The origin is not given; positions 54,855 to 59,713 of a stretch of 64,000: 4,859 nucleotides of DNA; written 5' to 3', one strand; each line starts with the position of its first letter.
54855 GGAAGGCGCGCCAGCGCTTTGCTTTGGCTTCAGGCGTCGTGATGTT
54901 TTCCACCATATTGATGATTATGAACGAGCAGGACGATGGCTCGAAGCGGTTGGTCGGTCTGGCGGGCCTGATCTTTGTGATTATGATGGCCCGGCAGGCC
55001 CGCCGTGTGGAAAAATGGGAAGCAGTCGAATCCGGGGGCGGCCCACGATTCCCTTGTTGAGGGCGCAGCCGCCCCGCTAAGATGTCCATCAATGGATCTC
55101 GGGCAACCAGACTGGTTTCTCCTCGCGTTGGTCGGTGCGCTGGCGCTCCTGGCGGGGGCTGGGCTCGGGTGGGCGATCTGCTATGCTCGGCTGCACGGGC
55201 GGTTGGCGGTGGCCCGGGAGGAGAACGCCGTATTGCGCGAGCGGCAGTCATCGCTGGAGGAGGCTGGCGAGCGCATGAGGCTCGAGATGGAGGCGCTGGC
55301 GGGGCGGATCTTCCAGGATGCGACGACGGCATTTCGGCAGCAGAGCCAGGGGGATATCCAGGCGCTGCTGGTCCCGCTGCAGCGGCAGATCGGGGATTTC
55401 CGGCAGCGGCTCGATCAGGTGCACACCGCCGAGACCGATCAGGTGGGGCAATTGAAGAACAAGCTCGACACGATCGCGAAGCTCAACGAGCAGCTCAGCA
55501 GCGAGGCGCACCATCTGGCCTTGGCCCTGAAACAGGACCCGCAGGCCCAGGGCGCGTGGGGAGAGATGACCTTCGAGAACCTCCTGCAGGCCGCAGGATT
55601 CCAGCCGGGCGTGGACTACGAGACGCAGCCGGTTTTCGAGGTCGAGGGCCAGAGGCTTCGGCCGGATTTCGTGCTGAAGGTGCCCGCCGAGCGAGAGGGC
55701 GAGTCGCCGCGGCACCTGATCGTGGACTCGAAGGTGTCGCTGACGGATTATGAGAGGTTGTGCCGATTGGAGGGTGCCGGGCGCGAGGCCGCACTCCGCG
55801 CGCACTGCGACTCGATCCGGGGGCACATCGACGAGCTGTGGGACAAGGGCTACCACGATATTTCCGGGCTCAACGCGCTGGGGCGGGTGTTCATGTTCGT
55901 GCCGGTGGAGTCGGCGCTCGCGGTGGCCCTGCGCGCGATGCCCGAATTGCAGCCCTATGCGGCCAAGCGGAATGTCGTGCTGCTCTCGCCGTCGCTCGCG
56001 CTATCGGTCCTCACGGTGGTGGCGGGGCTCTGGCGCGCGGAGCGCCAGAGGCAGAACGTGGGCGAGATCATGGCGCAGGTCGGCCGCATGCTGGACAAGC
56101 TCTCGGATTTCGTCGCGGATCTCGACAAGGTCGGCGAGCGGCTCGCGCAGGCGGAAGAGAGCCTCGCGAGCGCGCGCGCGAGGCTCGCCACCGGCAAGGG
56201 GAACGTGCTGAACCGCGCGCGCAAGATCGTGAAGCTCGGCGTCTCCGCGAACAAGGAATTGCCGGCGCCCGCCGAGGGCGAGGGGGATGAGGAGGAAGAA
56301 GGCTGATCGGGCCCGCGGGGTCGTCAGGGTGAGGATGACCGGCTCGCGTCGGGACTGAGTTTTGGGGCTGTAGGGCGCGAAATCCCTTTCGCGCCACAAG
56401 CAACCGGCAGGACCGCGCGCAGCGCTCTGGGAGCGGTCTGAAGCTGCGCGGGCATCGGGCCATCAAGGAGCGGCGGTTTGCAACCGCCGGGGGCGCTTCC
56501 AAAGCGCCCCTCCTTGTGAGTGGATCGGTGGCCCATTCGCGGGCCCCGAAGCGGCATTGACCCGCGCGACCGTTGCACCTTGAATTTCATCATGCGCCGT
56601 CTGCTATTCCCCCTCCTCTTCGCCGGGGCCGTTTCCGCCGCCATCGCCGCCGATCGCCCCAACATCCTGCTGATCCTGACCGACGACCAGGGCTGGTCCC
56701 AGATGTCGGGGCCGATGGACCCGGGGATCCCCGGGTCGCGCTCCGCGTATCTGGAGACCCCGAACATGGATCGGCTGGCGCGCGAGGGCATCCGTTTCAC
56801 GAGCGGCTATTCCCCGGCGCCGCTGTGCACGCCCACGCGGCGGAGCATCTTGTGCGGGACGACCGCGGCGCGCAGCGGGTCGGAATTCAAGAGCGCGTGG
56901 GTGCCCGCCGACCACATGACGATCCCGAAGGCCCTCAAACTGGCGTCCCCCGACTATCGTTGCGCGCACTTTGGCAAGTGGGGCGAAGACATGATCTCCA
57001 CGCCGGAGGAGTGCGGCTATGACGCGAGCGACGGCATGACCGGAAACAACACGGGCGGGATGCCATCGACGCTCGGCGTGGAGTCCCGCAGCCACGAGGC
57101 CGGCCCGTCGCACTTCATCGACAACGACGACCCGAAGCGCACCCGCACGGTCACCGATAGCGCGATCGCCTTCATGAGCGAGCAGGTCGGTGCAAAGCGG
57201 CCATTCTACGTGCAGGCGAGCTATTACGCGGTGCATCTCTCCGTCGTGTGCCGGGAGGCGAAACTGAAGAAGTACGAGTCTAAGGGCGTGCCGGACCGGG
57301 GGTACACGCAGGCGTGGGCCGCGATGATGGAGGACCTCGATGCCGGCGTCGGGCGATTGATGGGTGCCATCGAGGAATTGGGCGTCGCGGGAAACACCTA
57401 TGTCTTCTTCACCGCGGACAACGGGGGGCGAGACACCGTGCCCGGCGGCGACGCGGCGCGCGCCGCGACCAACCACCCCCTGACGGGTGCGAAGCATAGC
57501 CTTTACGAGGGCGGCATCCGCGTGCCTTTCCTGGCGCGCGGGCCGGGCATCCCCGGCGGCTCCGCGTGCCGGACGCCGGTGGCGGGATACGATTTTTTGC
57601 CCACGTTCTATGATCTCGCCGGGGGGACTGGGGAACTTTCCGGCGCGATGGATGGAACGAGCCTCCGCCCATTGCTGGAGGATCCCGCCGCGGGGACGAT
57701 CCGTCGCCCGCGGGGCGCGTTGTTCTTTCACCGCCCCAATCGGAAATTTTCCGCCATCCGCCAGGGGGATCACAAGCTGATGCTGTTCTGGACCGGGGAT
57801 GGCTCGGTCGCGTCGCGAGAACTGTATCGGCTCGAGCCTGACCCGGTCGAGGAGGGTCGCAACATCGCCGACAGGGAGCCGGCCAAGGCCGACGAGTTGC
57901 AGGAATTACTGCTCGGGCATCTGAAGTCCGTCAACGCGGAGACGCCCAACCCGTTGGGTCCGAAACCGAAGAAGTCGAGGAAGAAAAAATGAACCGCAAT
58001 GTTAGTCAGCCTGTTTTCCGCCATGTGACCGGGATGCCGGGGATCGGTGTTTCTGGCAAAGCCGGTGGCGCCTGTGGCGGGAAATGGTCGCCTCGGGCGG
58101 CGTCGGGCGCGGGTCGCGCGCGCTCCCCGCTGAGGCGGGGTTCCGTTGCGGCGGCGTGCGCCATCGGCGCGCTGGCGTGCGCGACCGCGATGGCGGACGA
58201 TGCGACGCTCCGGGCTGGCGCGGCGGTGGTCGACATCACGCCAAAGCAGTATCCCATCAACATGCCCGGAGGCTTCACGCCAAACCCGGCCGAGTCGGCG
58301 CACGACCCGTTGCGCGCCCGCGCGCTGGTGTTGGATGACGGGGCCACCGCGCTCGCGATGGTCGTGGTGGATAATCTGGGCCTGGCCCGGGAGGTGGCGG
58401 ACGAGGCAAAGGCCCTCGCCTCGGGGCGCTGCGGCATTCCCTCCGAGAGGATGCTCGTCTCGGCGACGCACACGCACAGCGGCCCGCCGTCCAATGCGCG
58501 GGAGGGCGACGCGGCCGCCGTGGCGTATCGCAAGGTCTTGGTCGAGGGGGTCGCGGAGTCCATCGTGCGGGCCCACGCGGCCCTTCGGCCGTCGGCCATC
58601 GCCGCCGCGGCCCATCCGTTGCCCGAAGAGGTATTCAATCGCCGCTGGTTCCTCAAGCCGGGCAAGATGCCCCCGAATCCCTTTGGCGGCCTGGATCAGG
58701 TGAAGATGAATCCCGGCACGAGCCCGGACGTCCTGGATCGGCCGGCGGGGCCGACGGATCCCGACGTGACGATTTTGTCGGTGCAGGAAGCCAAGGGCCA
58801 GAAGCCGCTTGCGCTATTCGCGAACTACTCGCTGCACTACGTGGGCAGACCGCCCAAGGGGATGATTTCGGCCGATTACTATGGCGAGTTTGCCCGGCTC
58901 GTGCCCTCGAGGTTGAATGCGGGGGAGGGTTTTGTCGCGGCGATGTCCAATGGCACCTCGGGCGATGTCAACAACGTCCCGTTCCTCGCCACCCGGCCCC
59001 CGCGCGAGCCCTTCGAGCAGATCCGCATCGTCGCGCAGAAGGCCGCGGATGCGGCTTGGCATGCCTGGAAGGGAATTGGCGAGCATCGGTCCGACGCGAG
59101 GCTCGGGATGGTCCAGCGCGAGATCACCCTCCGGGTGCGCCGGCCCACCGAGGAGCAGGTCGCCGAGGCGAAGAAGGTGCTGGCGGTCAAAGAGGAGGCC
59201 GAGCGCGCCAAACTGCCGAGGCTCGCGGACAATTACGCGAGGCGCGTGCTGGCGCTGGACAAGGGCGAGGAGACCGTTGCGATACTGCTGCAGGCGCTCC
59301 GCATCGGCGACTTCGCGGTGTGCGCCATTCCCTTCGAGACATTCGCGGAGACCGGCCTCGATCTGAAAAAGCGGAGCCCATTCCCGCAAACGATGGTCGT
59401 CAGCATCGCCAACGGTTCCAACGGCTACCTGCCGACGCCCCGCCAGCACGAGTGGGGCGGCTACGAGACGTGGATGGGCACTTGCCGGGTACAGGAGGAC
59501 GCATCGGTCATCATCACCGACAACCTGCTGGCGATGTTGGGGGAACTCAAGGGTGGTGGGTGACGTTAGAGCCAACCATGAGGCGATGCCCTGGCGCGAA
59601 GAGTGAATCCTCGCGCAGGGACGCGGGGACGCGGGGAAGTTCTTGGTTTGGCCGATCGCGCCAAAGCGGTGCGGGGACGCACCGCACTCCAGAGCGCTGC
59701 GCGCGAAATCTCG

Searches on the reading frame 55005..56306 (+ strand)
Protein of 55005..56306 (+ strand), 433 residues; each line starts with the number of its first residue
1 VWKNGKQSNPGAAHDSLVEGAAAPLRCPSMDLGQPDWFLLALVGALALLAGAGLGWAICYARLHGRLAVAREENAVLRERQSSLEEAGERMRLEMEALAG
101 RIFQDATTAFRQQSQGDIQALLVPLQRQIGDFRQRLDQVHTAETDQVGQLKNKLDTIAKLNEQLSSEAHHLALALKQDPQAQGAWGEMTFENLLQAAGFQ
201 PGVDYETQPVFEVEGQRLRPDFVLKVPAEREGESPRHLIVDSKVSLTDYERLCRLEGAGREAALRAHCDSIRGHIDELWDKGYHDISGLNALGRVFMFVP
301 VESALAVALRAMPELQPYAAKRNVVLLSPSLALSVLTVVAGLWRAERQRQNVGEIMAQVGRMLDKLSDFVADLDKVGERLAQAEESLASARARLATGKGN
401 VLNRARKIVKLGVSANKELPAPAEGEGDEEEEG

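Call 65: search_protein_families(library=pfam, proteins=[window:55005-56306:+], max_evalue=0.00001)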
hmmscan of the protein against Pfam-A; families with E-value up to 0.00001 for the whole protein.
window:55005-56306:+ (433 aa): 1 family
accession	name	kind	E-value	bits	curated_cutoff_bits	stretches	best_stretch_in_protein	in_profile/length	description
PF02646.22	RmuC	-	1.1e-80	271.3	26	1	118-417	3-290/291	RmuC family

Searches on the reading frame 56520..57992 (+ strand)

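Call 65: search_protein_families(library=pfam, proteins=[window:56520-57992:+], max_evalue=0.00001)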
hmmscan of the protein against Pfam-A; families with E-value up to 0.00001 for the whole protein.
window:56520-57992:+ (490 aa): 2 families
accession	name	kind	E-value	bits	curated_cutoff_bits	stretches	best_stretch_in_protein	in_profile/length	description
PF00884.28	Sulfatase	-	7.8e-35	121.1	25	1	47-368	1-300/301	Sulfatase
PF16347.10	SGSH_C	-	2.6e-08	34.6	29.3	1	325-464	8-144/154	N-sulphoglucosamine sulphohydrolase, C-terminal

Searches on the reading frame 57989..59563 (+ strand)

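Call 65: search_protein_families(library=pfam, proteins=[window:57989-59563:+], max_evalue=0.00001)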
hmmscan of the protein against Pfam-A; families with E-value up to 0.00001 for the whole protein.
window:57989-59563:+ (524 aa): 1 family
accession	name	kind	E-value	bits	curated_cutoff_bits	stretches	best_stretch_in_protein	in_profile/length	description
PF04734.18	Ceramidase_alk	-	3.4e-14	52.8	32.1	1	76-328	3-255/509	Neutral/alkaline non-lysosomal ceramidase, N-terminal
